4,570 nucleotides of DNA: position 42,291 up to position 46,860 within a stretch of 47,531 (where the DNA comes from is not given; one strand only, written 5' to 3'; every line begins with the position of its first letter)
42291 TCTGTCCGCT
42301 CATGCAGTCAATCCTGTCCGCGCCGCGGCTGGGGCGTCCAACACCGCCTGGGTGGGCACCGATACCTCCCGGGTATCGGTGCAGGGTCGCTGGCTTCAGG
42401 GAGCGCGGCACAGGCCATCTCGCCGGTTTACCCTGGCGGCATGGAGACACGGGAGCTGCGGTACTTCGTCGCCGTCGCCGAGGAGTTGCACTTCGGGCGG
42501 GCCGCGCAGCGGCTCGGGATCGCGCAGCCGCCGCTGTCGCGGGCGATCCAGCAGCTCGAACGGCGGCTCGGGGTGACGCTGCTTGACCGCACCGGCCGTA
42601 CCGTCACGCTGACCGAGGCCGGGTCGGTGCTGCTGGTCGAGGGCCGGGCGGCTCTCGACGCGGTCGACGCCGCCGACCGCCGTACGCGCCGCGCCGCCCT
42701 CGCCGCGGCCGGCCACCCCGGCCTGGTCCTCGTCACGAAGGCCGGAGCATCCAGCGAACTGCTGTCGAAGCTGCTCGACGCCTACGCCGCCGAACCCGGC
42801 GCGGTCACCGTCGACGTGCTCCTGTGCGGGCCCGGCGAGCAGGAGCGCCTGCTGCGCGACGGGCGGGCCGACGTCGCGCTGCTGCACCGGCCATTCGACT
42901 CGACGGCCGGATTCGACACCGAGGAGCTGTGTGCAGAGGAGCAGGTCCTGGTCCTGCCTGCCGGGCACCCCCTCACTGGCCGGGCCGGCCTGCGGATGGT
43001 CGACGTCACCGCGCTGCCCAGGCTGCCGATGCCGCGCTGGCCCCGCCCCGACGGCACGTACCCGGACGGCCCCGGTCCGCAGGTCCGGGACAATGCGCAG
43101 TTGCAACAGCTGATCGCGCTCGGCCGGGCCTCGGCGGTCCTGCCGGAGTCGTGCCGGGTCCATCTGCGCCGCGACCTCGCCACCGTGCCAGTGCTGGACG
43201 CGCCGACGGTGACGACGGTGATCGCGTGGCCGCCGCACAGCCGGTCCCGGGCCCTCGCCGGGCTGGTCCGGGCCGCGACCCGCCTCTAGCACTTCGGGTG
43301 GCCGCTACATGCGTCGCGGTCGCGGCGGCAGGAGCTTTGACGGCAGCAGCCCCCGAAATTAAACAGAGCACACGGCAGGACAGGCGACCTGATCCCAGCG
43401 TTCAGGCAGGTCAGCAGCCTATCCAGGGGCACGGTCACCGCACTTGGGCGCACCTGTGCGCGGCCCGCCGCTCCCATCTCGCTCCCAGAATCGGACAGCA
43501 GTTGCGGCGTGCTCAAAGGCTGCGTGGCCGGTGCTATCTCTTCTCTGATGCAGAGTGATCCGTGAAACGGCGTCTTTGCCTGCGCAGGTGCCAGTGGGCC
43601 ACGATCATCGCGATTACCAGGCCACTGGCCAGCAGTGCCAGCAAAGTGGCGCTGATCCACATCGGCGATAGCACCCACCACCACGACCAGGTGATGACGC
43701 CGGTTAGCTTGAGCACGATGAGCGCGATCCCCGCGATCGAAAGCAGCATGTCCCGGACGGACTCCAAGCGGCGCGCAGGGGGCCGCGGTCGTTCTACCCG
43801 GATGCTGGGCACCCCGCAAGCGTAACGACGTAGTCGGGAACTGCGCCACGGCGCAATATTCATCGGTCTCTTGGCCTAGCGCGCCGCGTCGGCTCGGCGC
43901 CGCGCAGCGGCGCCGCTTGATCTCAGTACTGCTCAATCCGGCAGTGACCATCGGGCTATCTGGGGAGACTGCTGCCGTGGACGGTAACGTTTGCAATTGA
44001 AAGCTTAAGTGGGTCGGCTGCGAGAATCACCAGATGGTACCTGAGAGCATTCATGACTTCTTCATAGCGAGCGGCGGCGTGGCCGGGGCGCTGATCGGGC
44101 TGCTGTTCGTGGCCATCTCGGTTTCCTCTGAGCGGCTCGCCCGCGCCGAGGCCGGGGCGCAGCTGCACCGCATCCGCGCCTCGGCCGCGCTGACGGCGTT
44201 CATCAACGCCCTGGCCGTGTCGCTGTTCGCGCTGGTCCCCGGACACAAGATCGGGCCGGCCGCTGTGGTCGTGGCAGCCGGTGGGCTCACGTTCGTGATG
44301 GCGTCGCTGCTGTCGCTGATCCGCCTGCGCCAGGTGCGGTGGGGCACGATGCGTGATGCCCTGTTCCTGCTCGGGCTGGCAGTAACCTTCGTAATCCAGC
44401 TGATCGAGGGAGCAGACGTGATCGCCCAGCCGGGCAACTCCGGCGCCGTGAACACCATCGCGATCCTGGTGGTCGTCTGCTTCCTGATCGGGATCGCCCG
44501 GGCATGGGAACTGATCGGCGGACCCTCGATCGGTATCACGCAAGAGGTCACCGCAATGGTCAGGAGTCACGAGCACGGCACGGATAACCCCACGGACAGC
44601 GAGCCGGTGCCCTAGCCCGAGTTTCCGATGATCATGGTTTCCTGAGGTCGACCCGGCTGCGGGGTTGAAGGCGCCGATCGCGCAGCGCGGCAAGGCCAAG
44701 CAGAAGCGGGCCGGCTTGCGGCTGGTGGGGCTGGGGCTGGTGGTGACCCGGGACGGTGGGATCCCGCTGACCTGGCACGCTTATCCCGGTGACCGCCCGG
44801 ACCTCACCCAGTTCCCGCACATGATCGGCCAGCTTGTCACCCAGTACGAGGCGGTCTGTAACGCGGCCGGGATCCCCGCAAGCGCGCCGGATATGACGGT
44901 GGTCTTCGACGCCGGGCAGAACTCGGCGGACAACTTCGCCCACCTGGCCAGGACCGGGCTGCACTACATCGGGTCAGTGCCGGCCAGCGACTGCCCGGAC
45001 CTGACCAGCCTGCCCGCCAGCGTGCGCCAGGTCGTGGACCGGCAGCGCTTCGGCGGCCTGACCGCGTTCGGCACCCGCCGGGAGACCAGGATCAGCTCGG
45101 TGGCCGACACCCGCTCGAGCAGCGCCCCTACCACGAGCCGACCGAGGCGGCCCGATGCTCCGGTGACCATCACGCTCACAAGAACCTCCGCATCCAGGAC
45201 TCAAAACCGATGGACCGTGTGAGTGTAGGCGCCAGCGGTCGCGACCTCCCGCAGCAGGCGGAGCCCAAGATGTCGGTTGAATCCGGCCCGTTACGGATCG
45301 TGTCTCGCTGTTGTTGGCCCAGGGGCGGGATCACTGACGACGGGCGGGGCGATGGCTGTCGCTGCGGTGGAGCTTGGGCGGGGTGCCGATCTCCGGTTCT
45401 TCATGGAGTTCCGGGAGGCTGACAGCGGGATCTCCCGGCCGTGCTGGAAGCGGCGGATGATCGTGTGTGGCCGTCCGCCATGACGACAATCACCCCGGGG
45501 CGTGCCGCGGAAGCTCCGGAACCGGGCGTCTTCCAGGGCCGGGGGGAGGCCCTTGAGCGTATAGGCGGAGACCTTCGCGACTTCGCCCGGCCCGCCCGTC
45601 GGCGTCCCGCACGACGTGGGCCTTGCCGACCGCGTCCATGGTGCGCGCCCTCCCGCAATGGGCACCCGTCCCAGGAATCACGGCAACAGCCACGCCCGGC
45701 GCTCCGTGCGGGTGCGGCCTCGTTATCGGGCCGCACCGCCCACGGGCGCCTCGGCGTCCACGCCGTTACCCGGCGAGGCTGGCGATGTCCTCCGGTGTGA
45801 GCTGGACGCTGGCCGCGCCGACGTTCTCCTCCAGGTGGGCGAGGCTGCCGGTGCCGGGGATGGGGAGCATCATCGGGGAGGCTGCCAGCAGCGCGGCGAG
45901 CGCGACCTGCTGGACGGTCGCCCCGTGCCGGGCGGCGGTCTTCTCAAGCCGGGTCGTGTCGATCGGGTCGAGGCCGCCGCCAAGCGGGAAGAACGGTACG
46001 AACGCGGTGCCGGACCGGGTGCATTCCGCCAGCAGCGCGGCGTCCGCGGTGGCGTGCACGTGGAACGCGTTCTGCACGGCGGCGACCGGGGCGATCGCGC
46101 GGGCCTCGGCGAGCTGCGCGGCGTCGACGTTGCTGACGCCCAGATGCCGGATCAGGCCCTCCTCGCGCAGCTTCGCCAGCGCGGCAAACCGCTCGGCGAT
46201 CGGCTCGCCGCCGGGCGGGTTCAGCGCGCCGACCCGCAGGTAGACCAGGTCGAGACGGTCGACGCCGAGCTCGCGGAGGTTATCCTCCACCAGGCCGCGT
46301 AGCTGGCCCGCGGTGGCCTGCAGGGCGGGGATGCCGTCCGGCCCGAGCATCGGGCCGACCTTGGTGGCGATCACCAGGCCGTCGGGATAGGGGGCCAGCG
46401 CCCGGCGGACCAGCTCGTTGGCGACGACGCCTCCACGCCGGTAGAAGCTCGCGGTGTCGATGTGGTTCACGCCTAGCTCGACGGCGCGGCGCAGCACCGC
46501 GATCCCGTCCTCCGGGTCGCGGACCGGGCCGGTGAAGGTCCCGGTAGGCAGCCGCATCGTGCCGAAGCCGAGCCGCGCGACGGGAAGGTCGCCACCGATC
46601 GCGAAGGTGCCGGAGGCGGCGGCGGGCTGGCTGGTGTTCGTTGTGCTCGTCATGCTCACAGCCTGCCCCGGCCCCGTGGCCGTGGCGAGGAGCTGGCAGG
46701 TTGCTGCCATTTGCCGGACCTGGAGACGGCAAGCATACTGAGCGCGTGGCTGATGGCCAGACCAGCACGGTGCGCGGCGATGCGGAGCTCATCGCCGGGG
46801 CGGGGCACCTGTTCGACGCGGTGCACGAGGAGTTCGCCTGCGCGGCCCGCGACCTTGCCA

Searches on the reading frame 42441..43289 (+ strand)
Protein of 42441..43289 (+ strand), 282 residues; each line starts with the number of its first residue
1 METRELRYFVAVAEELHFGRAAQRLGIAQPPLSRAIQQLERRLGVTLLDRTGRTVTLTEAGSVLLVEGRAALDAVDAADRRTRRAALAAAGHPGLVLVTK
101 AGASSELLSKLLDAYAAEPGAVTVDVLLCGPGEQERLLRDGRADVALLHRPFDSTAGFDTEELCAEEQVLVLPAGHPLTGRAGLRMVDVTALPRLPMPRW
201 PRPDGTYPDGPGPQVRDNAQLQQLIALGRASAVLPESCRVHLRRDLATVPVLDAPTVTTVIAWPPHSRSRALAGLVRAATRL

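Call 71: search_protein_families(library=pfam, proteins=[window:42441-43289:+], max_evalue=0.0001)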
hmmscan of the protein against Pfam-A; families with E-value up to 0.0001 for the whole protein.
window:42441-43289:+ (282 aa): 2 families
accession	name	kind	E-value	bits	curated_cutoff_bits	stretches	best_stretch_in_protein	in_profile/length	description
PF00126.33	HTH_1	-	3.9e-24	84.8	26.6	1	4-61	2-59/60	Bacterial regulatory helix-turn-helix protein, lysR family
PF03466.25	LysR_substrate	-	4.1e-18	66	28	1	102-278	15-203/209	LysR substrate binding domain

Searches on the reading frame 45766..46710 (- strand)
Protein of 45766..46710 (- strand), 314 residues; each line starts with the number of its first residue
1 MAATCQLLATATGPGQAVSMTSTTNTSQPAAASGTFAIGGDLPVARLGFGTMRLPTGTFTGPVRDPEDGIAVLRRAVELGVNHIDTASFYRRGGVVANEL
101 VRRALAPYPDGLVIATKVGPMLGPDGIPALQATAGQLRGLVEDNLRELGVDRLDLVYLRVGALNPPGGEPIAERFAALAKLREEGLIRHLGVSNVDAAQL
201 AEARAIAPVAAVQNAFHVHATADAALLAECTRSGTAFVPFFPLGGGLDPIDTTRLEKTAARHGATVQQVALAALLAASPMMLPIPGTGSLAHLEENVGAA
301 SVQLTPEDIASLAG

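Call 71: search_protein_families(library=pfam, proteins=[window:45766-46710:-], max_evalue=0.0001)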
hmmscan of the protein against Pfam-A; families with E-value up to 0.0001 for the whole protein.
window:45766-46710:- (314 aa): 1 family
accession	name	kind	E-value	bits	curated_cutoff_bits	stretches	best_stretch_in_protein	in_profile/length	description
PF00248.27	Aldo_ket_red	-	4.9e-45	154.3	24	2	46-247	1-196/291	Aldo/keto reductase family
